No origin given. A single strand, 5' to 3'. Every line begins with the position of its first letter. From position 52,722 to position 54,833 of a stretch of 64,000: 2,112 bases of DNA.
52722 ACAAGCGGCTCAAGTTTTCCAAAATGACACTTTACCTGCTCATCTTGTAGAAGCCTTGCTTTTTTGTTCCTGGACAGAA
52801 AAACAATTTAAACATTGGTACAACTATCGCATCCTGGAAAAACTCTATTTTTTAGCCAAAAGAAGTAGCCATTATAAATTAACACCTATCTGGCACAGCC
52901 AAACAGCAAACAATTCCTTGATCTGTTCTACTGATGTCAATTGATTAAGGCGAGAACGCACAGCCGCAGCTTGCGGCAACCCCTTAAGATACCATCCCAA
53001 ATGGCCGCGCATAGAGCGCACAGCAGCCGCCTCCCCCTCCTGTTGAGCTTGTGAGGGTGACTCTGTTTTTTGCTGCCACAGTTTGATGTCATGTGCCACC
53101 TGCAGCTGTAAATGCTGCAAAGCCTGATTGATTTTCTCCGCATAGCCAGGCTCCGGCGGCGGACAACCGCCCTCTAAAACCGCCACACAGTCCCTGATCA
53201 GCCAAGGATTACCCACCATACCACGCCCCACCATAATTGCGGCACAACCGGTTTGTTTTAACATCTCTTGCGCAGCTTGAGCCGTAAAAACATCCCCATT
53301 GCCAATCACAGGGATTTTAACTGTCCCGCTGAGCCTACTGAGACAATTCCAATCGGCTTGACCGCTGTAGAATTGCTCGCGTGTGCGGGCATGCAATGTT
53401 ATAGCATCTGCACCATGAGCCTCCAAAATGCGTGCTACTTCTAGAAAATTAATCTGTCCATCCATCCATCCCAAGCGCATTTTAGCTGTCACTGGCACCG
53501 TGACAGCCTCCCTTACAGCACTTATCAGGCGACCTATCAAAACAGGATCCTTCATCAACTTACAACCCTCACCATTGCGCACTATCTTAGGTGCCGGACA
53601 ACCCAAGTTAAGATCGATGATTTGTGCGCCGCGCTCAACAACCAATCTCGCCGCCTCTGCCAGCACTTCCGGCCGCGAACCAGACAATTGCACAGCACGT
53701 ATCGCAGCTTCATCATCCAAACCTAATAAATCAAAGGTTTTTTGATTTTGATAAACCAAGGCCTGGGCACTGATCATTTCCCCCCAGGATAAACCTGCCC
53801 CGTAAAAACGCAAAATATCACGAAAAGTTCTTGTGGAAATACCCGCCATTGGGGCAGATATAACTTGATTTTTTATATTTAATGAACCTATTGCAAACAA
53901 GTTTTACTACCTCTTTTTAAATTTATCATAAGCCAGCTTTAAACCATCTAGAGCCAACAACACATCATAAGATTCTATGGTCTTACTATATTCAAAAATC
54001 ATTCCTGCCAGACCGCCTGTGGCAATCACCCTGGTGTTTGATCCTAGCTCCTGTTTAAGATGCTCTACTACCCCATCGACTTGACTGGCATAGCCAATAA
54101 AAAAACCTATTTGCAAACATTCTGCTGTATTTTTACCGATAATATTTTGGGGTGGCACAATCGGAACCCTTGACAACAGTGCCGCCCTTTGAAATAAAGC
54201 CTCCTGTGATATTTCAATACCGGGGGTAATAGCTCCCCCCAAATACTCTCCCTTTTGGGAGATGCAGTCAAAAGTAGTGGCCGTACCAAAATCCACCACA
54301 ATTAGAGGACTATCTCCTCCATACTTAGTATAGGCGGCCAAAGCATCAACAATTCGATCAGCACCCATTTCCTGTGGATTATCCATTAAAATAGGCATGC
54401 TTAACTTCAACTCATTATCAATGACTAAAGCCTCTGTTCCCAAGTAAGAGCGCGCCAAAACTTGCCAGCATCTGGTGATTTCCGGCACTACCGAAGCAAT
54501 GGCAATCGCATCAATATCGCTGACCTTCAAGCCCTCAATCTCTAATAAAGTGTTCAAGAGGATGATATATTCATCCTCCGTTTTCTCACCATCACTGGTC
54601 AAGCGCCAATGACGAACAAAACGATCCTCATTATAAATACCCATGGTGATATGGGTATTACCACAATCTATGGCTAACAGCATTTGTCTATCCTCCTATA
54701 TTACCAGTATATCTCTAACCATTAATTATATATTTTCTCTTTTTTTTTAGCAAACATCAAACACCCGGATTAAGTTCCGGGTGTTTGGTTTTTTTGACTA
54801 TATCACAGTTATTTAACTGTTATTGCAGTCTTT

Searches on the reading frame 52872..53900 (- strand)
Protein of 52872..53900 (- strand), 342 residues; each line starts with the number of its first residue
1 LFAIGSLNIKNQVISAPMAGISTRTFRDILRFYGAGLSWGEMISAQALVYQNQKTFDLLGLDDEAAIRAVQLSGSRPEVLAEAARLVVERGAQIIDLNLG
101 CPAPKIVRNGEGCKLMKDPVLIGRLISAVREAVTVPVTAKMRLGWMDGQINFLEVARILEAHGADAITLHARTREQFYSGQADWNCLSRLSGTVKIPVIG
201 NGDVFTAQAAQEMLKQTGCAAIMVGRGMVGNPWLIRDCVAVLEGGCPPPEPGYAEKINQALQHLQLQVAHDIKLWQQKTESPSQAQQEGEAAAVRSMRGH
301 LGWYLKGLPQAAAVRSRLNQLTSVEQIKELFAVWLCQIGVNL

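Call 81: search_protein_families(library=pfam, proteins=[window:52872-53900:-], max_evalue=0.001)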
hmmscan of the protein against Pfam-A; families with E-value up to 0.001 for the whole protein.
window:52872-53900:- (342 aa): 3 families
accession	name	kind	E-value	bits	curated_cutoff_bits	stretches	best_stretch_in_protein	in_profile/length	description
PF01207.24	Dus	-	5.5e-86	288.9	20.4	1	16-328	3-299/311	Dihydrouridine synthase (Dus)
PF01180.27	DHO_dh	-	5e-05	23.1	27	0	189-235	232-280/291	Dihydroorotate dehydrogenase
PF01680.23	SOR_SNZ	-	0.00083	19.7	27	0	103-167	43-96/207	SOR/SNZ family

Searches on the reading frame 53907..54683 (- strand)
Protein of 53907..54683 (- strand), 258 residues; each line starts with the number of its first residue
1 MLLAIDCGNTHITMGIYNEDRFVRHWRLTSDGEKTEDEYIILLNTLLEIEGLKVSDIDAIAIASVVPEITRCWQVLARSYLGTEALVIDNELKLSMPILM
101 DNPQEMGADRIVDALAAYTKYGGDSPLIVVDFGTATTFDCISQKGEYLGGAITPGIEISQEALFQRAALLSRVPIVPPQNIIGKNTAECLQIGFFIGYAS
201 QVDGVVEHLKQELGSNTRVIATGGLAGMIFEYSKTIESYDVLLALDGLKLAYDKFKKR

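Call 81: search_protein_families(library=pfam, proteins=[window:53907-54683:-], max_evalue=0.001)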
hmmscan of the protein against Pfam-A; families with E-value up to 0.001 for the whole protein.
window:53907-54683:- (258 aa): 1 family
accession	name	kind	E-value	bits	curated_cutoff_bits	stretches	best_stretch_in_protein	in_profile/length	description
PF03309.20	Pan_kinase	-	5.4e-69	232.6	24.7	1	2-207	1-204/205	Type III pantothenate kinase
